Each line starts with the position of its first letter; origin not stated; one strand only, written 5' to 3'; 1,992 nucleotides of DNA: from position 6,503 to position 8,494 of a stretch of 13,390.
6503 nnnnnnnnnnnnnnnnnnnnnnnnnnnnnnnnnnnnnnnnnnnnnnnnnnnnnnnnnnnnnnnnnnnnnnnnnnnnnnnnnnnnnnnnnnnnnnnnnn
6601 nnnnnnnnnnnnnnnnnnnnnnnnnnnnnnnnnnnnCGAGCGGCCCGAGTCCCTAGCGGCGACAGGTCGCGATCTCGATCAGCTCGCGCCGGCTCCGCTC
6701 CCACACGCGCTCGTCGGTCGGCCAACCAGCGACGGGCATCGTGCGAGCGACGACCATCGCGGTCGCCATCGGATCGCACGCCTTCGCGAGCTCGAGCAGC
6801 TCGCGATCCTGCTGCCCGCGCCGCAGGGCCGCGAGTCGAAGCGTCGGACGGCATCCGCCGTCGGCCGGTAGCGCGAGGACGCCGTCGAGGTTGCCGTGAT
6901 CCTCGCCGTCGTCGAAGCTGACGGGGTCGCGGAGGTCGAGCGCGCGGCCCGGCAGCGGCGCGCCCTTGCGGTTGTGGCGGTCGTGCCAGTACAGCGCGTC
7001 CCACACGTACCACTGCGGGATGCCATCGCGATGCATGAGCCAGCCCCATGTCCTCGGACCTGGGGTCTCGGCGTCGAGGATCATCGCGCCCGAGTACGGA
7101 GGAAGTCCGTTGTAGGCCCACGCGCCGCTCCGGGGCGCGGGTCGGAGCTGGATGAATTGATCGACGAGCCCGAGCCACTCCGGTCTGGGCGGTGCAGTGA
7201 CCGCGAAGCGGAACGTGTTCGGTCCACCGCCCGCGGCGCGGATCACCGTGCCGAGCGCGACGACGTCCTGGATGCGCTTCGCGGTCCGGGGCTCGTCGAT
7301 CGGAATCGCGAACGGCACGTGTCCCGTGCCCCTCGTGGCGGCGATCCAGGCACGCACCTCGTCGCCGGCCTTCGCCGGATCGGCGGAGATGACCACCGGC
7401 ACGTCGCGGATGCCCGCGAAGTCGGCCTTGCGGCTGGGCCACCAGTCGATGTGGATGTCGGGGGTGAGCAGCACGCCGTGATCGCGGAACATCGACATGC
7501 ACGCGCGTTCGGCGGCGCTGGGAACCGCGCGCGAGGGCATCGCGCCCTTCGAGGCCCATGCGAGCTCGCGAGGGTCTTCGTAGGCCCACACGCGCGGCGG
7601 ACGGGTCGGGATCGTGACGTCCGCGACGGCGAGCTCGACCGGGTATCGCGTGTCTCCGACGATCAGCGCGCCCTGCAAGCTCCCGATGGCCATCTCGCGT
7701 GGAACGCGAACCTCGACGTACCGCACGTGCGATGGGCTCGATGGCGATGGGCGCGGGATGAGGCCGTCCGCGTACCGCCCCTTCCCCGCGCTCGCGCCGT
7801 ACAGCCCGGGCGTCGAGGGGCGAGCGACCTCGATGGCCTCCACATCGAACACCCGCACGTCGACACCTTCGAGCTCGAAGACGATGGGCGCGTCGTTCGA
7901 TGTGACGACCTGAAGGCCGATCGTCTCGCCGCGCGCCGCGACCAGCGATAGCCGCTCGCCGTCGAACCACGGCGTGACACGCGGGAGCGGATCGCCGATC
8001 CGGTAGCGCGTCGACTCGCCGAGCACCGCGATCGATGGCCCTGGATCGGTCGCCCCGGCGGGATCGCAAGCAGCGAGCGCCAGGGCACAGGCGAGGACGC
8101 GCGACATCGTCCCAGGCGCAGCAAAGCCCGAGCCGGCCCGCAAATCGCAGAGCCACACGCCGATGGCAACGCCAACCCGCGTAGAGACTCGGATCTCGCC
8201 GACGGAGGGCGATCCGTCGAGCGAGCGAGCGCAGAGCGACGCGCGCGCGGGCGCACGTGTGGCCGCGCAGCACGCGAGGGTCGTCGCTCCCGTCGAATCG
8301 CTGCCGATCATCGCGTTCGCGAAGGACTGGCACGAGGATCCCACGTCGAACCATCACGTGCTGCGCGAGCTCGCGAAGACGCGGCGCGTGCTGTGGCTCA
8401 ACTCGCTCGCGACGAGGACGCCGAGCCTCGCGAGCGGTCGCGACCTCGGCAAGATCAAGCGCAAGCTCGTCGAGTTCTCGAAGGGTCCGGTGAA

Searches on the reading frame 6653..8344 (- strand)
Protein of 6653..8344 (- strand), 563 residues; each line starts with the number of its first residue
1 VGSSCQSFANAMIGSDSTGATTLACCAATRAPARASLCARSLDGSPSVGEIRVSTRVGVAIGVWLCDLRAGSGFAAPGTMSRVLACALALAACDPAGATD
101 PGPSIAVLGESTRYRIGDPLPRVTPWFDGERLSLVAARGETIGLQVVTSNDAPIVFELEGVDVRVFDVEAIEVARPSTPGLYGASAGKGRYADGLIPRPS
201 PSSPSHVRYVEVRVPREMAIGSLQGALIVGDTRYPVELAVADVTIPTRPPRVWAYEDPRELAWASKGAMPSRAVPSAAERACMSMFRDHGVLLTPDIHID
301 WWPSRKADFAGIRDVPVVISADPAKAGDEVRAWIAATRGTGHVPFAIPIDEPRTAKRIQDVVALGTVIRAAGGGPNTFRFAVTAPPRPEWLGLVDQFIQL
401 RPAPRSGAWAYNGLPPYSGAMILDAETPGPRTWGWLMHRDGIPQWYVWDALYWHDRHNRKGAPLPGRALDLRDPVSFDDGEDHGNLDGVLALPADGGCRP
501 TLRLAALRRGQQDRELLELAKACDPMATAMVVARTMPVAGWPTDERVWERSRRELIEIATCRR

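Call 8: search_protein_families(library=pfam, proteins=[window:6653-8344:-], max_evalue=0.01)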
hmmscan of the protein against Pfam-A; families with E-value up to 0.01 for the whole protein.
window:6653-8344:- (563 aa): 0 families

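Call 9: search_protein_families(library=ncbifam, proteins=[window:6653-8344:-], max_evalue=0.01)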
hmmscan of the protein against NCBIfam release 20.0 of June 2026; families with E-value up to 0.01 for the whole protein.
window:6653-8344:- (563 aa): 0 families

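Call 47: search_protein_families(library=pfam, proteins=[window:6653-8107:-], max_evalue=0.05)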
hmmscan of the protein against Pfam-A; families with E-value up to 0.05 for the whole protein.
window:6653-8107:- (484 aa): 0 families

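Call 65: find_homologous_proteins(query=window:6653-8107:-, max_evalue=0.00001)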
Query window:6653-8107:- (484 aa): 545 proteins with E <= 0.00001 among 8000 candidates; the best 120 are listed.
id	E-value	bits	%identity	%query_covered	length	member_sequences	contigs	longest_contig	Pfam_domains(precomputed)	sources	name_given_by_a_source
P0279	0.0e+0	1093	99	100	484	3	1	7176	-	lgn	-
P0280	2.5e-242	823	75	100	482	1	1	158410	-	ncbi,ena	-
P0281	6.4e-235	799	74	100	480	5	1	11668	-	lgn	-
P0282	1.6e-231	788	71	100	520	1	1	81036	-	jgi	jgi:hypothetical protein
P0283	1.4e-223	761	66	100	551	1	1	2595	-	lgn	-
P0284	4.7e-223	760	67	100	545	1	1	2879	-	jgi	jgi:hypothetical protein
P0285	8.5e-215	732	63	98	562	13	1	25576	-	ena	-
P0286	9.8e-213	726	69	100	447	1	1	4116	-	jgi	jgi:hypothetical protein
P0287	4.1e-179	615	72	71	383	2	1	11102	-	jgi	jgi:hypothetical protein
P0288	9.9e-176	604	60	100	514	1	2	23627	-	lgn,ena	-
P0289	5.3e-175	601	60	96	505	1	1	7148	-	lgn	-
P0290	5.4e-171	588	58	99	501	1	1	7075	-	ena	-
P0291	1.1e-168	580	56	99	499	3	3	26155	-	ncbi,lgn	-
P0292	3.1e-168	579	58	99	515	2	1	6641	-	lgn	-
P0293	1.0e-166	574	59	96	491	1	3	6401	-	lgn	-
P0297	2.0e-165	569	56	99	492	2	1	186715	-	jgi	jgi:hypothetical protein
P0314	1.1e-156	541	56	99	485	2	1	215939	-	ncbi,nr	ncbi:MAG: hypothetical protein M4D80_14115 [Myxococcota bacterium]|nr:hypothetical protein [Myxococc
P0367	1.6e-149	517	55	99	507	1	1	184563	-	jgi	jgi:hypothetical protein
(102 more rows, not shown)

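Call 71: find_encoding_contigs(protein=P0314, flank=10000, max_places=1)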
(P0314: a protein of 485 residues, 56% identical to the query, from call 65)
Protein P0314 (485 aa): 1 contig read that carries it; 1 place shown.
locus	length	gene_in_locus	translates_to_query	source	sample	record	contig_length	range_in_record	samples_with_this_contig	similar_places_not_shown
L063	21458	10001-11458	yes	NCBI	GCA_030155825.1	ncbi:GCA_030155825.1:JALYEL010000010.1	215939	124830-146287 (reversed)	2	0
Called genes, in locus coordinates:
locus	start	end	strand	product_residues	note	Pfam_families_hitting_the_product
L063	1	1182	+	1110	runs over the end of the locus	-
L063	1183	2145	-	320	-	-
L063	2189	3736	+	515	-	PF28550:DUF8436, PF01494:FAD_binding_3 (weak), PF03486:HI0933_like, PF07992:Pyr_redox_2 (faint), PF00070:Pyr_redox (faint), PF00890:FAD_binding_2 (weak), PF01266:DAO (weak), PF21688:FAD-depend_C, +4 more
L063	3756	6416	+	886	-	PF13180:PDZ_2, PF17820:PDZ_6, PF00158:Sigma54_activat, PF13191:AAA_16 (weak), PF14532:Sigma54_activ_2, PF07728:AAA_5, PF25601:AAA_lid_14, PF02954:HTH_8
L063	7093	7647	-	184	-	-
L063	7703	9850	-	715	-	PF13692:Glyco_trans_1_4, PF01073:3Beta_HSD, PF01370:Epimerase, PF04321:RmlD_sub_bind, PF05368:NmrA, PF16363:GDP_Man_Dehyd, PF07993:NAD_binding_4, PF13460:NAD_binding_10, +1 more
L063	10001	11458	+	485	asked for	-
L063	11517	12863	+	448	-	-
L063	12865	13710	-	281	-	PF10609:ParA (weak), PF13614:AAA_31 (faint)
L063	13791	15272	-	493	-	-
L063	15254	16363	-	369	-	-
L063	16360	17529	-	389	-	PF13439:Glyco_transf_4, PF13579:Glyco_trans_4_4, PF00534:Glycos_transf_1, PF13692:Glyco_trans_1_4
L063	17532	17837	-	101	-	PF01740:STAS, PF13466:STAS_2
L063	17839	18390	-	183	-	PF13581:HATPase_c_2, PF02518:HATPase_c (weak)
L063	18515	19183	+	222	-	PF02397:Bac_transf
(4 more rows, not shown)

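Call 72: find_encoding_contigs(protein=P0297, flank=10000, max_places=1)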
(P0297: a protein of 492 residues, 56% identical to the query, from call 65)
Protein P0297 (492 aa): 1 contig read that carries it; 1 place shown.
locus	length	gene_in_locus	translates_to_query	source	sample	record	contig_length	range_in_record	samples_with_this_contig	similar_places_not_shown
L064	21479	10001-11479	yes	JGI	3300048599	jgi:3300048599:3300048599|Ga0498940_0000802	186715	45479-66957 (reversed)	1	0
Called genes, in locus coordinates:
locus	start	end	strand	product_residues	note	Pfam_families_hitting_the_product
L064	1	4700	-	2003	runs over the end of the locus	PF13699:eCIS_core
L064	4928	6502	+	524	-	PF28550:DUF8436 (weak), PF01494:FAD_binding_3 (weak), PF03486:HI0933_like, PF07992:Pyr_redox_2 (faint), PF00890:FAD_binding_2 (weak), PF01266:DAO (weak), PF13738:Pyr_redox_3 (weak), PF21688:FAD-depend_C, +3 more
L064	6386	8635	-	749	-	PF01408:GFO_IDH_MocA, PF22725:GFO_IDH_MocA_C3, PF01073:3Beta_HSD, PF01370:Epimerase, PF04321:RmlD_sub_bind, PF13460:NAD_binding_10, PF16363:GDP_Man_Dehyd, PF07993:NAD_binding_4, +3 more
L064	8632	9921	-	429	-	PF13692:Glyco_trans_1_4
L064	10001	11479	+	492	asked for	-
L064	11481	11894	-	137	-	-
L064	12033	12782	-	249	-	PF13187:Fer4_9 (faint), PF13237:Fer4_10 (faint), PF12838:Fer4_7 (weak), PF13484:Fer4_16 (faint), PF00037:Fer4 (weak), PF01058:Oxidored_q6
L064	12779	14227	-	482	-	PF00346:Complex1_49kDa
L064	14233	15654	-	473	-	PF00361:Proton_antipo_M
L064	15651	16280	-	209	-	-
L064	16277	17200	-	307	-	PF00146:NADHdh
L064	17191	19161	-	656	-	PF00361:Proton_antipo_M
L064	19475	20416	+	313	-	PF00158:Sigma54_activat, PF14532:Sigma54_activ_2, PF01078:Mg_chelatase (faint), PF07728:AAA_5 (weak), PF25601:AAA_lid_14, PF02954:HTH_8 (weak)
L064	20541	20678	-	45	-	-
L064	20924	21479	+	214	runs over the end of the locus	PF13649:Methyltransf_25 (faint), PF13847:Methyltransf_31 (weak)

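Call 73: find_encoding_contigs(protein=P0367, flank=10000, max_places=1)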
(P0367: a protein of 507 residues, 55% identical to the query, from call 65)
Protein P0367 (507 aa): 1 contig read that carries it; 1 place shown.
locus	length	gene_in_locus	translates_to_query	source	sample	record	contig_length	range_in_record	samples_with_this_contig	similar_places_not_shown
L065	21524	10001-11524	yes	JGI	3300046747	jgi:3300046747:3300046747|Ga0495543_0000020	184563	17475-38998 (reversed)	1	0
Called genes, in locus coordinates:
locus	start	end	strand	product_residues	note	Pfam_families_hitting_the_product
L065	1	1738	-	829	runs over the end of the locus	PF17148:DUF5117, PF16313:DUF4953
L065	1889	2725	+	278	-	-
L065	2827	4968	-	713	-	PF13699:eCIS_core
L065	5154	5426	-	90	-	PF02452:PemK_toxin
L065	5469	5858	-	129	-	-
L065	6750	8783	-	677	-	PF01408:GFO_IDH_MocA, PF02894:GFO_IDH_MocA_C (weak), PF22725:GFO_IDH_MocA_C3, PF01073:3Beta_HSD, PF01370:Epimerase, PF04321:RmlD_sub_bind, PF13460:NAD_binding_10, PF07993:NAD_binding_4, +2 more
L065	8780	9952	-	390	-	PF13692:Glyco_trans_1_4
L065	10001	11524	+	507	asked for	-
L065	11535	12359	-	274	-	PF10609:ParA (weak), PF13614:AAA_31 (faint)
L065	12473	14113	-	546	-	-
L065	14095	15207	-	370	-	-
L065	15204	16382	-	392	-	PF13439:Glyco_transf_4, PF13579:Glyco_trans_4_4, PF00534:Glycos_transf_1, PF13692:Glyco_trans_1_4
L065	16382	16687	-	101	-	PF01740:STAS, PF13466:STAS_2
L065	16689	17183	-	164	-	PF13581:HATPase_c_2, PF02518:HATPase_c (weak)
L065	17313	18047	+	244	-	PF02397:Bac_transf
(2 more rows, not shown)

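Call 76: predict_structure(alignment_id=A3)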
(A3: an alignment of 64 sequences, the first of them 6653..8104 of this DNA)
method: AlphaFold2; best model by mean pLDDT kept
length: 483 residues; sequences in the alignment: 64
mean_pLDDT: 91.1   pTM: 0.91
mean pLDDT of the five models: 91.1, 90.8, 90.2, 89.8, 89.4
residues with pLDDT >= 90: 366; 70-90: 80; 50-70: 37; < 50: 0
segments of 3 or more residues with pLDDT < 50: none
pLDDT, mean of each block of 10 residues (from residue 1): 68 61 94 94 97 98 97 95 97 90 86 92 89 98 98 98 95 89 82 93 96 96 96 97 98 98 97 97 99 98 97 96 92 66 91 93 91 63 70 86 89 92 97 97 98 89 93 98 73
secondary structure, 60 per line:
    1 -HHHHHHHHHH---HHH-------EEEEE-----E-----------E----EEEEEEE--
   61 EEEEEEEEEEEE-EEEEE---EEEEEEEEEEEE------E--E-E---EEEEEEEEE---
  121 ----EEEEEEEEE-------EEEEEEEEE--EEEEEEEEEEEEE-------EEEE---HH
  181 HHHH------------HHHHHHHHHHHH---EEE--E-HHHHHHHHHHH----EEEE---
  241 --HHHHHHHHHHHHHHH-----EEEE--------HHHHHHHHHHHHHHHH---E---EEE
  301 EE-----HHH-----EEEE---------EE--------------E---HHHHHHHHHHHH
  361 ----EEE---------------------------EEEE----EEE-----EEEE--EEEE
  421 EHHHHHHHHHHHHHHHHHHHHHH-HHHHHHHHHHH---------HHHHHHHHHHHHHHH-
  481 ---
elements in order: H2-11 E25-29 E52-58 E61-72 E74-78 E82-93 E109-117 E125-133 E141-149 E152-164 E172-175 H179-184 H197-208 E212-214 H219-229 E234-237 H243-257 E263-266 H275-290 E298-302 E316-319 H349-360 E365-367 E395-398 E403-405 E411-414 E417-421 H422-443 H445-455 H465-479
